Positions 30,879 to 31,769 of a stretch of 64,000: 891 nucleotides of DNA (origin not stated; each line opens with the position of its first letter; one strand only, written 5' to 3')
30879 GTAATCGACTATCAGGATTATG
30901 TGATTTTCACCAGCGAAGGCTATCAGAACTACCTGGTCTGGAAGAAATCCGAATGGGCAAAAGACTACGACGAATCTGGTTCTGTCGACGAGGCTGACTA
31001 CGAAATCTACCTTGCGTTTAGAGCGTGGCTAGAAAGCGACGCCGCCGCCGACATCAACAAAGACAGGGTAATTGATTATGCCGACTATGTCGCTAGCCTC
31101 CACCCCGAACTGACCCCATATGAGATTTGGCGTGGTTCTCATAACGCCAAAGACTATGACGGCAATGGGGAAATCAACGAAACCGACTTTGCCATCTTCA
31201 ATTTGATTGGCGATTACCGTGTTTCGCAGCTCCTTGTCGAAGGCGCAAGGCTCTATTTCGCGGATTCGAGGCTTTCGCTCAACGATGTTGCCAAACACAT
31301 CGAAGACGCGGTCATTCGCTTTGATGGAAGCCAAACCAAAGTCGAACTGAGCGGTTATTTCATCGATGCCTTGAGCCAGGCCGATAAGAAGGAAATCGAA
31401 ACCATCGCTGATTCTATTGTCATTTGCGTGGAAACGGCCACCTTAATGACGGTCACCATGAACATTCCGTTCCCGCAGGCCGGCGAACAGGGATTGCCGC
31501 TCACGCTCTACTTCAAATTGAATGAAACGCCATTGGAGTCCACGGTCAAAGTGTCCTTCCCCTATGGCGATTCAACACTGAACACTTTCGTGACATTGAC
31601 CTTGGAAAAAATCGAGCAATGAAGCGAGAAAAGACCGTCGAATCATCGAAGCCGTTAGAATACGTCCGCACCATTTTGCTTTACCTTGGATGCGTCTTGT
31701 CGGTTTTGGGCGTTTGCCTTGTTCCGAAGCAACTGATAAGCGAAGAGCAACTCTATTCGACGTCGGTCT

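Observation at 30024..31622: Lipoprotein made of ~11 tandem dockerin/EF-hand-like calcium-binding repeats encoded by ~81-bp DNA repeats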

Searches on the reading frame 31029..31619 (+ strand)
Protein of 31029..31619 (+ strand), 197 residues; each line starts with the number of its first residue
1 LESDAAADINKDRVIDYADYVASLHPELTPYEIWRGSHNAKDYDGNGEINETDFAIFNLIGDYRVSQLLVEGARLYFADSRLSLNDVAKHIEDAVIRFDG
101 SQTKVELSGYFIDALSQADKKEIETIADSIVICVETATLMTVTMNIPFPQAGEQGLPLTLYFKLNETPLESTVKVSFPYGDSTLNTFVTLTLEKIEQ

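Call 39: predict_structure(alignment_id=A3)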
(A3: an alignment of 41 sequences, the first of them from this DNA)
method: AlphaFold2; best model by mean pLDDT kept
length: 197 residues; sequences in the alignment: 41
mean_pLDDT: 91.9   pTM: 0.83
mean pLDDT of the five models: 91.9, 91.6, 91.0, 90.7, 90.6
residues with pLDDT >= 90: 139; 70-90: 57; 50-70: 1; < 50: 0
segments of 3 or more residues with pLDDT < 50: none
pLDDT, mean of each block of 10 residues (from residue 1): 79 83 91 92 97 97 96 91 88 92 91 89 93 97 93 92 97 93 95 92
secondary structure, 60 per line:
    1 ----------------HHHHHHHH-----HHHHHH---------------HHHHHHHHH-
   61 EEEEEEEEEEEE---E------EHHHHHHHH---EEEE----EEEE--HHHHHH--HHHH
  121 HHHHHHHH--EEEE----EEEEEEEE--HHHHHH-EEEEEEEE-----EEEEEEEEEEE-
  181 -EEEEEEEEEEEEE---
elements in order: H17-24 H30-35 H51-59 E61-72 H84-91 E95-98 E103-106 H109-114 H117-128 E131-134 E139-146 H149-154 E156-163 E169-179 E182-194

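Call 46: fold_search(model_id=the predicted structure, library=pdb)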
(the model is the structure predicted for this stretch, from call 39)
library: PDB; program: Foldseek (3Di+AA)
matches with E <= 10: 1178; with E <= 0.001: 0
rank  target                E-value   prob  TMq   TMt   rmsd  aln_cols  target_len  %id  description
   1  4xrt_A                6.0e-03  0.60  0.17  0.12  14.0       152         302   10  Crystal structure of the di-domain ARO/CYC StfQ from the steffimycin biosynthetic pathway (released 2015-12-02)
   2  4xrt_B                2.0e-02  0.38  0.17  0.12  14.0       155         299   12  Crystal structure of the di-domain ARO/CYC StfQ from the steffimycin biosynthetic pathway (released 2015-12-02)
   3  4xrw                  3.4e-02  0.23  0.17  0.12  14.4       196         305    9  Crystal structure of the di-domain ARO/CYC BexL from the BE-7585A biosynthetic pathway (released 2015-12-02)
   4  8k36_A                5.0e-02  0.11  0.12  0.14  21.3       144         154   10  Structure of the bacteriophage lambda tail tube (released 2023-11-15)
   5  3tfz_C                6.3e-02  0.38  0.15  0.18  13.8       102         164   12  Crystal structure of Zhui aromatase/cyclase from Streptomcyes sp. R1128 (released 2011-09-14)
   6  5x7y_C                6.3e-02  0.28  0.19  0.21  10.5       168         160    6  Crystal Structure of the Dog Lipocalin Allergen Can f 6 (released 2018-04-04)
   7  6e5d                  6.7e-02  0.08  0.12  0.14  18.6       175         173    6  Crystal structure of LpqN involved in cell envelope biogenesis of Mycobacterium tuberculosis (released 2019-07-24)
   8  3tfz_E                7.5e-02  0.35  0.16  0.18  13.3       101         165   14  Crystal structure of Zhui aromatase/cyclase from Streptomcyes sp. R1128 (released 2011-09-14)
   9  5mxb                  7.5e-02  0.14  0.15  0.18  12.7       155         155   10  Crystal structure of yellow lupin LLPR-10.2B protein in complex with melatonin (released 2018-04-18)
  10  5mxw                  7.9e-02  0.18  0.15  0.19  12.7       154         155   12  Crystal structure of yellow lupin LLPR-10.2B protein in complex with melatonin and trans-zeatin. (released 2018-04-18)
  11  9bee_A                7.9e-02  0.12  0.11  0.18  14.4       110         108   10  alphaB-crystallin N-terminal IXI variant in a fibril state (released 2024-12-11)
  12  1z24                  8.9e-02  0.33  0.24  0.25  15.2       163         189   10  The molecular structure of insecticyanin from the tobacco hornworm Manduca sexta L. at 2.6 A resolution. (released 2005-04-05)
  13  3rwx                  9.4e-02  0.54  0.30  0.25   7.8       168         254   13  Crystal structure of a putative outer membrane protein (BF2706) from Bacteroides fragilis NCTC 9343 at 2.40 A resolution (released 2011-06-08)
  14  2xst                  1.0e-01  0.20  0.19  0.23  11.0       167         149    8  Crystal Structure of the Human Lipocalin 15 (released 2010-10-13)
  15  8k35_L                1.0e-01  0.07  0.13  0.15  20.6       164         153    9  Structure of the bacteriophage lambda tail tip complex (released 2023-11-15)
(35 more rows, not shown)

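Call 47: find_homologous_proteins(query=A3, max_evalue=0.00001)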
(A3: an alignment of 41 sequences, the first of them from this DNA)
Query A3 (41 sequences) (197 aa, profile of the alignment): 25 proteins with E <= 0.00001 among 1924 candidates.
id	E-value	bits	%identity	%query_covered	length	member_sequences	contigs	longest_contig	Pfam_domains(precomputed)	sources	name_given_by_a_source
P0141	3.1e-90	319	31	73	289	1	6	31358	PF00404.25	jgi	jgi:hypothetical protein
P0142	2.8e-85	303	29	38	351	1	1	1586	PF00404.25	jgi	jgi:hypothetical protein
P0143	2.9e-85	303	32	50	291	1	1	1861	PF00404.25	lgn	-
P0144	7.2e-82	292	41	31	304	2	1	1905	-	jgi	jgi:hypothetical protein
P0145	7.9e-81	289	34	46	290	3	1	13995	PF00404.25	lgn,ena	-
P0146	4.1e-80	286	34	31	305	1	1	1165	PF00404.25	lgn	-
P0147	1.2e-79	285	45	34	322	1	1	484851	PF00404.25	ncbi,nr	ncbi:MAG: hypothetical protein MZU97_23535 [Bacillus subtilis]|nr:hypothetical protein [Bacillus sub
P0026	1.5e-78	281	31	73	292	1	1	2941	PF00404.25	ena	-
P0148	3.9e-77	277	42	30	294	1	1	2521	PF00404.25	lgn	-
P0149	1.4e-75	272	26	90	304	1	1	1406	PF00404.25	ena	-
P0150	2.2e-74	268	33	41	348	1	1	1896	-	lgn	-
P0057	4.7e-71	257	38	32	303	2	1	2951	PF00404.25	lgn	-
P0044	1.1e-69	252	23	90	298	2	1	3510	PF00404.25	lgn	-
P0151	3.6e-69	251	30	37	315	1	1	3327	-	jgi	jgi:hypothetical protein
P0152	1.4e-68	249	24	81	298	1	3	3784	PF00404.25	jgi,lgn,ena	jgi:hypothetical protein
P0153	1.4e-67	245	34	46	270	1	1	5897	PF00404.25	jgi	-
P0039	3.5e-67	244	37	45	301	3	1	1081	PF00404.25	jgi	jgi:hypothetical protein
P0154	5.6e-66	240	38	32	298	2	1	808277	-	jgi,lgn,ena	-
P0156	2.1e-64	235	31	39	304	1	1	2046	PF00404.25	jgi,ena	-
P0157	4.9e-64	234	28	49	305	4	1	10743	PF00404.25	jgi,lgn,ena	jgi:hypothetical protein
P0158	8.1e-63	230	40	37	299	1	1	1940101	PF00404.25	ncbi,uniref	ncbi:hypothetical protein ACAG96_06440 [Candidatus Izemoplasma sp. B36]|uniref:hypothetical protein 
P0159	1.2e-62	229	33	46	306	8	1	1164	PF00404.25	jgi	-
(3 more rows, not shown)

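Call 48: find_encoding_contigs(protein=P0158, flank=8000, max_places=2)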
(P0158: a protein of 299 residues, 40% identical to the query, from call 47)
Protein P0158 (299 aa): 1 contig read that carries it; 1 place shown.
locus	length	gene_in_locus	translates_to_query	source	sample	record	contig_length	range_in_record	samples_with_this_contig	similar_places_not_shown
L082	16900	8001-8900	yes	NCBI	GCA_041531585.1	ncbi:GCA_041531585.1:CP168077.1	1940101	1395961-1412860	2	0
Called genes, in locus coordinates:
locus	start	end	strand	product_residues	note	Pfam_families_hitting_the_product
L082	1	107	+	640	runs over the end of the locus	PF01496:V_ATPase_I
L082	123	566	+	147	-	PF00137:ATP-synt_C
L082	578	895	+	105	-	PF01990:ATP-synt_F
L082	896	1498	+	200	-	PF01991:vATP-synt_E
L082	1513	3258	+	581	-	PF02874:ATP-synt_ab_N, PF16886:ATP-synt_ab_Xtn, PF00006:ATP-synt_ab, PF22919:ATP-synt_VA_C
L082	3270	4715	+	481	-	PF02874:ATP-synt_ab_N, PF00006:ATP-synt_ab, PF22919:ATP-synt_VA_C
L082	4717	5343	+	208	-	PF01813:ATP-synt_D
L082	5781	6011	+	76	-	-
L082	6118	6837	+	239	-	-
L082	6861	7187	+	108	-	-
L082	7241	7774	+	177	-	-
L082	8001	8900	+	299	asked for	PF00404:Dockerin_1 (faint)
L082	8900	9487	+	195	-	-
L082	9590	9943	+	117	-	-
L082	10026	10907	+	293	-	PF01937:ARMT1-like_dom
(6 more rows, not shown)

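Call 49: find_encoding_contigs(protein=P0154, flank=8000, max_places=2)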
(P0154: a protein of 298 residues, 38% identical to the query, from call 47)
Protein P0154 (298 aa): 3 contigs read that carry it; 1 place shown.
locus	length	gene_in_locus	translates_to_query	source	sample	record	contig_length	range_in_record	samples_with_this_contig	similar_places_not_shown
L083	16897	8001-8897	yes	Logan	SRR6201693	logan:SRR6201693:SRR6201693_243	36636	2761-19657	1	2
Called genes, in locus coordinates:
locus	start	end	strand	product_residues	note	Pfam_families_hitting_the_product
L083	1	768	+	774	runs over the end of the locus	PF03572:Peptidase_S41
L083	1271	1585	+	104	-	-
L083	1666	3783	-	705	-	PF09826:Beta_propel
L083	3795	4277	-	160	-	PF04397:LytTR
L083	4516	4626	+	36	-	-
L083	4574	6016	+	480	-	-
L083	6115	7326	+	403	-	PF02608:Bmp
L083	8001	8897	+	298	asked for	-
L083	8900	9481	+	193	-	-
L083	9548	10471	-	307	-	PF00990:GGDEF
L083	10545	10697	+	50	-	-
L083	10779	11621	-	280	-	PF00881:Nitroreductase (faint), PF14512:TM1586_NiRdase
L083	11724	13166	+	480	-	PF00324:AA_permease, PF13520:AA_permease_2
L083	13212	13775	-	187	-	PF06161:DUF975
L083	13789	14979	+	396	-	PF18845:baeRF_family3, PF18848:baeRF_family6, PF18849:baeRF_family7, PF18851:baeRF_family8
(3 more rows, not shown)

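Call 50: find_encoding_contigs(protein=P0147, flank=8000, max_places=2)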
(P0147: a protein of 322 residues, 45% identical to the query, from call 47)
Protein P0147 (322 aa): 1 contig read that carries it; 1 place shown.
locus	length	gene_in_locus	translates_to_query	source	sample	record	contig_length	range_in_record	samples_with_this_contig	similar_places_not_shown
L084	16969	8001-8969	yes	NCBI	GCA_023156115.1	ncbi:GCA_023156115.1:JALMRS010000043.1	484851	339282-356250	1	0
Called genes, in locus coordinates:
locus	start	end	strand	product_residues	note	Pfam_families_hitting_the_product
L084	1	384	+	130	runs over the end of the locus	PF19906:CGDB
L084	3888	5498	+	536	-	PF07992:Pyr_redox_2, PF13450:NAD_binding_8 (faint), PF13738:Pyr_redox_3 (faint), PF01266:DAO (faint), PF00070:Pyr_redox, PF02852:Pyr_redox_dim, PF00581:Rhodanese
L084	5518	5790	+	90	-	PF00581:Rhodanese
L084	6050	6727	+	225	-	PF08713:DNA_alkylation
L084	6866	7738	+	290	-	PF02645:DegV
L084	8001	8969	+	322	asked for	PF00404:Dockerin_1 (faint)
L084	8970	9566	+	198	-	-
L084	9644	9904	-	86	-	PF00332:Glyco_hydro_17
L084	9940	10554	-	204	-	-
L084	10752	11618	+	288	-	-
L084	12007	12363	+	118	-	-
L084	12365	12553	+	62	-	-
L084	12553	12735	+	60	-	-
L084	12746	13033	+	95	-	-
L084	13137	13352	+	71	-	-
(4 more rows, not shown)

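Call 53: find_encoding_contigs(protein=P0141, flank=6000, max_places=3)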
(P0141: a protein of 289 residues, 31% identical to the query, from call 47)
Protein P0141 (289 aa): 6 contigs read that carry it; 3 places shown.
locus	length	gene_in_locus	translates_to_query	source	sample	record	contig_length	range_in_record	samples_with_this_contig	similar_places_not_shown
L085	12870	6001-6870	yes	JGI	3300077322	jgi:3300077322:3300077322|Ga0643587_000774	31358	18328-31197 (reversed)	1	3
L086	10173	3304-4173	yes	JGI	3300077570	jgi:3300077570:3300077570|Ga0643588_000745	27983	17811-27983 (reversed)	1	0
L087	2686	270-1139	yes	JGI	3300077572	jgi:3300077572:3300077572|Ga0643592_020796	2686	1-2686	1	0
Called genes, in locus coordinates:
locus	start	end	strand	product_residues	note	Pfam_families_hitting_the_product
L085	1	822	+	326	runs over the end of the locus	?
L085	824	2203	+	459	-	PF01134:GIDA (faint), PF01262:AlaDh_PNT_C (faint), PF01266:DAO (faint), PF07992:Pyr_redox_2, PF12831:FAD_oxidored, PF13738:Pyr_redox_3, PF00070:Pyr_redox, PF02852:Pyr_redox_dim, +2 more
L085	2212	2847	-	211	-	PF01794:Ferric_reduct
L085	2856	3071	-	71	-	-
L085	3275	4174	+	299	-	PF00781:DAGK_cat, PF19279:YegS_C (faint)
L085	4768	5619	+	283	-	-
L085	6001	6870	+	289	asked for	PF00404:Dockerin_1 (faint)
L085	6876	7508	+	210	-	-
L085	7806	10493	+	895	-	-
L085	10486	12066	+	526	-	-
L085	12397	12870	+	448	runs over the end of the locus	PF02812:ELFV_dehydrog_N, PF00208:ELFV_dehydrog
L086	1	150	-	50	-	?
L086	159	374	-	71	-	-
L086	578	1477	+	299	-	PF00781:DAGK_cat, PF19279:YegS_C (faint)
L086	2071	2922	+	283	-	-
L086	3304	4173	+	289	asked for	PF00404:Dockerin_1 (faint)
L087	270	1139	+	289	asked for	PF00404:Dockerin_1 (faint)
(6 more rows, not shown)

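Call 54: find_encoding_contigs(protein=P0145, flank=6000, max_places=2)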
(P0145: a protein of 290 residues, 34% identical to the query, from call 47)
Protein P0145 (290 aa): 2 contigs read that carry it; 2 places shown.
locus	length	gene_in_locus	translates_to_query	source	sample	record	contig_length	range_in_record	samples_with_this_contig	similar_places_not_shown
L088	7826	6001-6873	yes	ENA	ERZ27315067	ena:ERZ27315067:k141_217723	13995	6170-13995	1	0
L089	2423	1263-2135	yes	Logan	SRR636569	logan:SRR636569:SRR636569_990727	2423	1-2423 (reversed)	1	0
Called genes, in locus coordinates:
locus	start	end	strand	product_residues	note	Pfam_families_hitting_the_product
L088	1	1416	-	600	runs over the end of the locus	-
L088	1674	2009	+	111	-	PF03551:PadR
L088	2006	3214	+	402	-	PF07690:MFS_1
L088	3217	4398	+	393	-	PF02417:Chromate_transp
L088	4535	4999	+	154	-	PF14907:NTP_transf_5 (weak)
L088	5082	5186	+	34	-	-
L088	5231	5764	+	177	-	-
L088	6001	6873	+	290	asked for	PF00404:Dockerin_1 (faint)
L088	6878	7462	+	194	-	-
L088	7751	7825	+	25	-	?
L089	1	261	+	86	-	?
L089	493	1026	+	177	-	-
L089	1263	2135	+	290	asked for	PF00404:Dockerin_1 (faint)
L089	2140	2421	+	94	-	?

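Call 60: search_solved_structures(query=A3, max_evalue=1)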
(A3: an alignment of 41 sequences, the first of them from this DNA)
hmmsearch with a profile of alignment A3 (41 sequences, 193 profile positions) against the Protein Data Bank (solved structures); distinct sequences matched with E-value up to 1: 24.
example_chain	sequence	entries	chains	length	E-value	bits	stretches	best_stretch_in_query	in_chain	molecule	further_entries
2yik_A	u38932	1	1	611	2e-07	34.4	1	8-59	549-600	ENDOGLUCANASE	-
5nrk_B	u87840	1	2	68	0.00018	24.8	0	42-60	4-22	DocCel5: Type I dockerin repeat domain from A. cellulolyticus family 5 endoglucanase WP_01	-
8x39_A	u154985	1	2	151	0.00029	24.1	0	7-60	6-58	Serine protease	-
8x3a_A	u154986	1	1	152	0.0003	24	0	7-60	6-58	Serine protease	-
5nrm_B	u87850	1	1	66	0.00042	23.6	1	5-23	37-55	DocCel5: Type I dockerin repeat domain from A. cellulolyticus family 5 endoglucanase WP_01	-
2y3n_B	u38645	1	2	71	0.0037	20.5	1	8-58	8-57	CELLULOSOMAL FAMILY-48 PROCESSIVE GLYCOSIDE HYDROLASE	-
3ul4_B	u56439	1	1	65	0.0039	20.4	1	8-57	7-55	Cellulosome enzyme, dockerin type I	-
8zvk_A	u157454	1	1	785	0.018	18.2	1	8-56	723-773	AaBgIC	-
2jnk_A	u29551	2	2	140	0.03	17.5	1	5-51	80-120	Hyalurononglucosaminidase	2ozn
4fl4_A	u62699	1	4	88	0.041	17.1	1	7-58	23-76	Glycoside hydrolase family 9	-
1ohz_B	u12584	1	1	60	0.068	16.4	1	8-57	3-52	ENDO-1,4-BETA-XYLANASE Y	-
2ccl_B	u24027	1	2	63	0.097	15.8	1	8-57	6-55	ENDO-1,4-BETA-XYLANASE Y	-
6kgc_B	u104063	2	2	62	0.15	15.2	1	8-55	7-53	And cellulose-binding endoglucanase family 9 CelL ortholog dockerin domain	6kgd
6kge_D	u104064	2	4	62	0.15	15.2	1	8-54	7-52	And cellulose-binding endoglucanase family 9 CelL ortholog dockerin domain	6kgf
1q80_A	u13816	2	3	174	0.18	15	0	6-57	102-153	Sarcoplasmic calcium-binding protein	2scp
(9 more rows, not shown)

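Call 86: fold_search(model_id=the predicted structure, library=viral)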
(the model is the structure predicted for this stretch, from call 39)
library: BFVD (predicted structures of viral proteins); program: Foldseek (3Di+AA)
matches with E <= 10: 992; with E <= 0.001: 0
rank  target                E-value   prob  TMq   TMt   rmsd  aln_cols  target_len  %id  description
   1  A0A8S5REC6            1.1e-02  0.21  0.13  0.05  17.2       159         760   14  Stabilization protein [virus sp. ctd0M1]
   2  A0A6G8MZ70            2.1e-02  0.57  0.30  0.29  16.1       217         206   10  Uncharacterized protein [Cedratvirus kamchatka]
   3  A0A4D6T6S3            2.6e-02  0.12  0.12  0.16  15.4       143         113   11  Head-to-tail stopper [Gordonia phage Reyja]
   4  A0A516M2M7            3.7e-02  0.15  0.13  0.17  16.4       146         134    9  (no name in the UniProt tables at hand)
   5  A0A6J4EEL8            4.7e-02  0.16  0.19  0.15  16.6       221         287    9  Uncharacterized protein [Escherichia phage EK010]
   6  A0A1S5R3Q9            4.9e-02  0.08  0.12  0.10  20.2       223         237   10  Sliding clamp C-terminal domain-containing protein [Pseudomonas phage pf16]
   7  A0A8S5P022            5.2e-02  0.12  0.16  0.09  18.3       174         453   13  Virion structural protein [Myoviridae sp. ctLnO19]
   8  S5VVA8                5.5e-02  0.09  0.17  0.10  22.9       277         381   14  Putative DNA polymerase III [Pseudomonas phage PaBG]
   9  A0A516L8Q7            5.9e-02  0.15  0.13  0.19  15.7       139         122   12  (no name in the UniProt tables at hand)
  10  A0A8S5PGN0            6.6e-02  0.05  0.11  0.13  21.4       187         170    8  Tail tube protein [Siphoviridae sp. ctrEg9]
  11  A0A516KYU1            7.0e-02  0.08  0.13  0.15  20.0       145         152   12  (no name in the UniProt tables at hand)
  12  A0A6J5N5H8            7.0e-02  0.08  0.14  0.13  13.7       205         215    8  Uncharacterized protein [uncultured Caudovirales phage]
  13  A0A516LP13            7.4e-02  0.08  0.12  0.14  20.8       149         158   11  (no name in the UniProt tables at hand)
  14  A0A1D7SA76            7.8e-02  0.21  0.17  0.10  15.6       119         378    9  Uncharacterized protein [Synechococcus phage S-RIM8]
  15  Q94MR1                8.3e-02  0.18  0.18  0.23  14.7       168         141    8  p58 [Myxococcus phage Mx8]
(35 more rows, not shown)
